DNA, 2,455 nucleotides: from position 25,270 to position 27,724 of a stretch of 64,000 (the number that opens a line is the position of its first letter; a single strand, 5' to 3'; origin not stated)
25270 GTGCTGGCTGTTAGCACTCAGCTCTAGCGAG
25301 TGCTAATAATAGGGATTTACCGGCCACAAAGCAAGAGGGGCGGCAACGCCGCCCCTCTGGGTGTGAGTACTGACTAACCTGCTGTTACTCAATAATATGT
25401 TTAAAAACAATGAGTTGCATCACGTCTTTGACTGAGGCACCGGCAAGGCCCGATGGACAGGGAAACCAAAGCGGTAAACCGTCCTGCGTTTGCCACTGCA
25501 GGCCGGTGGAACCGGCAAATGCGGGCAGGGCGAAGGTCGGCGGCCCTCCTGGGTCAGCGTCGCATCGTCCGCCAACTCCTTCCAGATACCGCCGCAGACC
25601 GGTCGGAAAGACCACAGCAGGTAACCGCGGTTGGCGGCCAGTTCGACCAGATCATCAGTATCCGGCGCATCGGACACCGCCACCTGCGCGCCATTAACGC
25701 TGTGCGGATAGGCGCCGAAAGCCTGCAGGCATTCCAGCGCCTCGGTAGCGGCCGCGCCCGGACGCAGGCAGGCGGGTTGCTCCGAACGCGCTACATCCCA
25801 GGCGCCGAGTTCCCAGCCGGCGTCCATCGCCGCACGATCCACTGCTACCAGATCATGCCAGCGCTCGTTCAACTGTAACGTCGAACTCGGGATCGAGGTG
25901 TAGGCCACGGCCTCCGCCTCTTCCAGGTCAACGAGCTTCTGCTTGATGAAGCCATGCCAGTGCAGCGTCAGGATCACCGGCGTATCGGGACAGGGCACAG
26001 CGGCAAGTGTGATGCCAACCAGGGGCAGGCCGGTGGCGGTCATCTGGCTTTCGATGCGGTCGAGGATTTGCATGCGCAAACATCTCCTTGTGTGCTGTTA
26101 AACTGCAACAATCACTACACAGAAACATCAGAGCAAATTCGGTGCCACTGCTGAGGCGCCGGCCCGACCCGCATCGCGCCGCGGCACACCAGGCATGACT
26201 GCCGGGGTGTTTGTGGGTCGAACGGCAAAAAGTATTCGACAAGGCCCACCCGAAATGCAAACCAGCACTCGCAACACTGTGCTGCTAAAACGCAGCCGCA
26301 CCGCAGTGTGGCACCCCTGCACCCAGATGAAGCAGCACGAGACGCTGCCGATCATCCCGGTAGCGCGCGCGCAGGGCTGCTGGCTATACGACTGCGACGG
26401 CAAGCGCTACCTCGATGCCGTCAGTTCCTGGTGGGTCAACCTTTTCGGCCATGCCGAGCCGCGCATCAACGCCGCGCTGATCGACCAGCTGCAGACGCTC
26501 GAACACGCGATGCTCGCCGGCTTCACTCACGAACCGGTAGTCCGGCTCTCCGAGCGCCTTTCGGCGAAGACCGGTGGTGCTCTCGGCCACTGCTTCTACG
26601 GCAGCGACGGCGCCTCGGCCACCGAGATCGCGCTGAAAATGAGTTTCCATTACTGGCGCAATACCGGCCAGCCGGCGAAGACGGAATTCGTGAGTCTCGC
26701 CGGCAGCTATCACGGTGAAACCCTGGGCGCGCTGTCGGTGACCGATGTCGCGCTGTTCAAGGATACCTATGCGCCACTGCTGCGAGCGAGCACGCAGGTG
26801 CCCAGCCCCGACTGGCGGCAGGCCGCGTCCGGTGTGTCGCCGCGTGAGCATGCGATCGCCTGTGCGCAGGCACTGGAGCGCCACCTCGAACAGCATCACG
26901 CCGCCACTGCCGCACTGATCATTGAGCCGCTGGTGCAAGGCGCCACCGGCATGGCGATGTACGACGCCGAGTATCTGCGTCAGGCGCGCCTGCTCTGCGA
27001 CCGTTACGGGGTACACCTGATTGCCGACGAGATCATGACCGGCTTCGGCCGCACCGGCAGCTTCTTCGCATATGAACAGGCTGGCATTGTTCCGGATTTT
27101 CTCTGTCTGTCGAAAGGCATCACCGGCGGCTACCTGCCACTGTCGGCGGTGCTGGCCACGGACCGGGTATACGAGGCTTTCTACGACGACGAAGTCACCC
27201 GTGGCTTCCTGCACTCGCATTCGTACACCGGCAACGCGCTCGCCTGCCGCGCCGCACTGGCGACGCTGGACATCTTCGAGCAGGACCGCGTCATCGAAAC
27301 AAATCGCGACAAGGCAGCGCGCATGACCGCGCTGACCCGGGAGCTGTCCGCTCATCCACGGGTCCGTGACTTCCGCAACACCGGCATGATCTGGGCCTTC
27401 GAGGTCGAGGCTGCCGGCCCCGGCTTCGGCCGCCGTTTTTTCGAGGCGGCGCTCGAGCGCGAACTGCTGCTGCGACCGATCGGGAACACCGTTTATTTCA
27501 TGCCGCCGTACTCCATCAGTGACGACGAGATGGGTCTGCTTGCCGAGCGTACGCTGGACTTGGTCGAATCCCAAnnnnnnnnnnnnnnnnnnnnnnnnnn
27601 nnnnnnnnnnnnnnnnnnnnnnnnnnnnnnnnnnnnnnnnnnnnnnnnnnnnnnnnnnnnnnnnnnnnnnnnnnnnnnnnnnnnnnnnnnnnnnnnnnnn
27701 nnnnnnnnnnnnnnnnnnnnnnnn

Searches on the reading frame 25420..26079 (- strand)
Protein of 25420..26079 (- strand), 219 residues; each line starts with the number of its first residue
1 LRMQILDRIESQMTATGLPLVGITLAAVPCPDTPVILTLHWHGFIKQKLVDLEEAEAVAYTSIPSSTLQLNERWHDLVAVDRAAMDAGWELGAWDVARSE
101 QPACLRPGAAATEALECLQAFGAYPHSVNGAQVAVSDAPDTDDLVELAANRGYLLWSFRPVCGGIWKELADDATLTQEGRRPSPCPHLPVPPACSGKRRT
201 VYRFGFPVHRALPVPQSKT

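Call 3: search_protein_families(library=pfam, proteins=[window:25420-26079:-], max_evalue=0.01)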
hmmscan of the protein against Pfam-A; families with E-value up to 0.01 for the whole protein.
window:25420-26079:- (219 aa): 0 families

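Call 4: search_protein_families(library=ncbifam, proteins=[window:25420-26079:-], max_evalue=0.01)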
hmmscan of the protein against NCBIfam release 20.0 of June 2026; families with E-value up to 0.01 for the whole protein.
window:25420-26079:- (219 aa): 0 families

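Call 55: search_protein_families(library=padloc, proteins=[window:25420-26073:-], max_evalue=0.01)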
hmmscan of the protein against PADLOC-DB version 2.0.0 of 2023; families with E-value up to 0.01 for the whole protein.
window:25420-26073:- (217 aa): 0 families

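Call 65: find_homologous_proteins(query=window:25420-26073:-, max_evalue=0.001)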
Query window:25420-26073:- (217 aa): 1335 proteins with E <= 0.001 among 1972 candidates; the best 120 are listed.
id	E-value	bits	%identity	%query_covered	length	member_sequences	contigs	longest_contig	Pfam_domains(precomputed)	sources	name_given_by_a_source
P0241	7.3e-145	498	100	100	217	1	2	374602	-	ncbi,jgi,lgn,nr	ncbi:MAG: diguanylate cyclase [Burkholderiales bacterium]|nr:diguanylate cyclase [Burkholderiales ba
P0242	2.6e-144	497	100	100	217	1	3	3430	-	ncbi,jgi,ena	jgi:hypothetical protein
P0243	2.4e-137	474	94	100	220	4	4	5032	-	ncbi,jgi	jgi:hypothetical protein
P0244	6.6e-137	472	93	100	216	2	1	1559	-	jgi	-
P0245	1.5e-136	471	94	100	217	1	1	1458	-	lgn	-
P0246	1.6e-136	471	94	100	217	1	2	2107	-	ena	-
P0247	2.1e-134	464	94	100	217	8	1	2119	-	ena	-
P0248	2.6e-128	444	89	100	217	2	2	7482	-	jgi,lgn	jgi:hypothetical protein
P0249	2.1e-120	419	83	99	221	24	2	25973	-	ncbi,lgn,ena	-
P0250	1.8e-119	415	83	98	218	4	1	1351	-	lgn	-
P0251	4.1e-119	414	82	98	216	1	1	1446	-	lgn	-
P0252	9.3e-117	407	82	99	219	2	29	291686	-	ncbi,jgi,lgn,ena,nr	ncbi:MAG: diguanylate cyclase [Burkholderiales bacterium]|nr:diguanylate cyclase [Burkholderiales ba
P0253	1.1e-116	406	81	100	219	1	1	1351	-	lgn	-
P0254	3.1e-116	405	82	99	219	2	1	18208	-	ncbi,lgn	-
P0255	1.1e-115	403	80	100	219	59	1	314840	-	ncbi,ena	-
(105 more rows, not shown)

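Call 70: search_solved_structures(query=A3, max_evalue=1)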
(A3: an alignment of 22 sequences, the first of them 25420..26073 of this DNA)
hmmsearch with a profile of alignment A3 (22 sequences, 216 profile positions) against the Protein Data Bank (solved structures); distinct sequences matched with E-value up to 1: 1.
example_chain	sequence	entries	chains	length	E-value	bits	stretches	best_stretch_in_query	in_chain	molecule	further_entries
4n05_B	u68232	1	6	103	0.95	12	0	45-105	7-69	Putative ryanodine receptor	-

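Call 74: predict_structure(alignment_id=A3)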
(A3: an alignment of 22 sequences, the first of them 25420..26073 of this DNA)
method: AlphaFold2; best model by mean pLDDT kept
length: 217 residues; sequences in the alignment: 22
mean_pLDDT: 36.5   pTM: 0.38
mean pLDDT of the five models: 36.5, 34.4, 34.3, 33.8, 33.7
residues with pLDDT >= 90: 0; 70-90: 0; 50-70: 10; < 50: 207
segments of 3 or more residues with pLDDT < 50: 1-7, 9-11, 13-17, 23-137, 139-141, 143-145, 147-153, 156-217
pLDDT, mean of each block of 10 residues (from residue 1): 46 47 40 42 36 27 26 40 44 30 36 35 37 43 49 43 31 37 29 25 30 28
secondary structure, 60 per line:
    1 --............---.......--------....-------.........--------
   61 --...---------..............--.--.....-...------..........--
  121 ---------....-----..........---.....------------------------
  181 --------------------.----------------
elements in order: H3-14 E18-24 E33-36 H44-52 H75-88 H94-98 H109-118 E130-133 H139-148 E152-156

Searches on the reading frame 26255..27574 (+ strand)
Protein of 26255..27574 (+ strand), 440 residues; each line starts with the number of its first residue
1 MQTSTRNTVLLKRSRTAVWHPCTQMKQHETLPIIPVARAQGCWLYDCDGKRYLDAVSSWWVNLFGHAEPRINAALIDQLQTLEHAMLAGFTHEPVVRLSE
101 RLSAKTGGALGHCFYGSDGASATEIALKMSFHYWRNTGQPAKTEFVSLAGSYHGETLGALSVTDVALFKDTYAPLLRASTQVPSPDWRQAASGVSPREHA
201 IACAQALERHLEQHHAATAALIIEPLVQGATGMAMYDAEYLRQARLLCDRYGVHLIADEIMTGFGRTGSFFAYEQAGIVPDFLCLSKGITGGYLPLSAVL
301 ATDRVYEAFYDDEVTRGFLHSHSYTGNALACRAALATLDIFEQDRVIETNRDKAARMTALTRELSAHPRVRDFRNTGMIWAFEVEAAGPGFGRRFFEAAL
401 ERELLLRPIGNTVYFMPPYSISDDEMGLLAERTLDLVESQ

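Call 3: search_protein_families(library=pfam, proteins=[window:26255-27574:+], max_evalue=0.01)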
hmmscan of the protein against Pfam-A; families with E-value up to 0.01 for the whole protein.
window:26255-27574:+ (440 aa): 1 family
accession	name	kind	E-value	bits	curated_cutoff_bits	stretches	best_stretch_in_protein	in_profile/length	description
PF00202.27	Aminotran_3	-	6.1e-98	328.6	30.5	1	29-429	6-395/403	Aminotransferase class-III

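Call 4: search_protein_families(library=ncbifam, proteins=[window:26255-27574:+], max_evalue=0.01)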
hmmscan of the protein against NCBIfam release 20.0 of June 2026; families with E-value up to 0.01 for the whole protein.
window:26255-27574:+ (440 aa): 69 families (the best 25 are shown)
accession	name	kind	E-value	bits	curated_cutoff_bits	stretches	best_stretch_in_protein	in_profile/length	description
NF005443.0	PRK07030.1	equivalog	1.4e-184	613.9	729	1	6-435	3-442/451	adenosylmethionine--8-amino-7-oxononanoate transaminase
TIGR00508.1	bioA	equivalog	3.4e-162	539.8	405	1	18-434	1-415/419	adenosylmethionine--8-amino-7-oxononanoate transaminase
NF004624.0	PRK05964.1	equivalog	3.9e-160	533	494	1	10-432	6-417/427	adenosylmethionine--8-amino-7-oxononanoate transaminase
NF005940.0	PRK07986.1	equivalog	5.6e-98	328.2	625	1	13-432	8-416/429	adenosylmethionine--8-amino-7-oxononanoate transaminase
NF005683.0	PRK07481.1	subfamily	1.5e-89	301.1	575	1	9-427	5-437/453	hypothetical protein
NF005102.0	PRK06541.1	equivalog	3e-87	293.1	574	1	6-385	8-386/460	aspartate aminotransferase family protein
NF005685.0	PRK07483.1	equivalog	1.5e-84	284.4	485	1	28-384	10-365/444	aspartate aminotransferase family protein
NF005812.0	PRK07678.1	subfamily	1.7e-81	274.2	488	1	3-384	3-380/451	aminotransferase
NF052567.1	OmAmTferAptACaul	equivalog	1.3e-78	264.7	500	1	17-433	4-424/431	omega-aminotransferase AptA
NF005682.0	PRK07480.1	subfamily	1.8e-78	264.3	510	1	15-433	18-445/459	aminotransferase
NF004767.0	PRK06105.1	subfamily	1.5e-73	247.9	517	1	14-432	12-442/460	aminotransferase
NF005993.0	PRK08117.1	subfamily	3.9e-71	239.9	574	1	31-426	24-416/433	aspartate aminotransferase family protein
NF005447.0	PRK07036.1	equivalog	2e-70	237.8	618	1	8-426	11-441/468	aminotransferase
NF002874.0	PRK03244.1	equivalog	4.9e-70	236.3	457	1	29-427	22-382/399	acetylornithine transaminase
TIGR00707.1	argD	subfamily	1.2e-69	235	410.05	1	25-427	3-370/381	acetylornithine/succinylornithine family transaminase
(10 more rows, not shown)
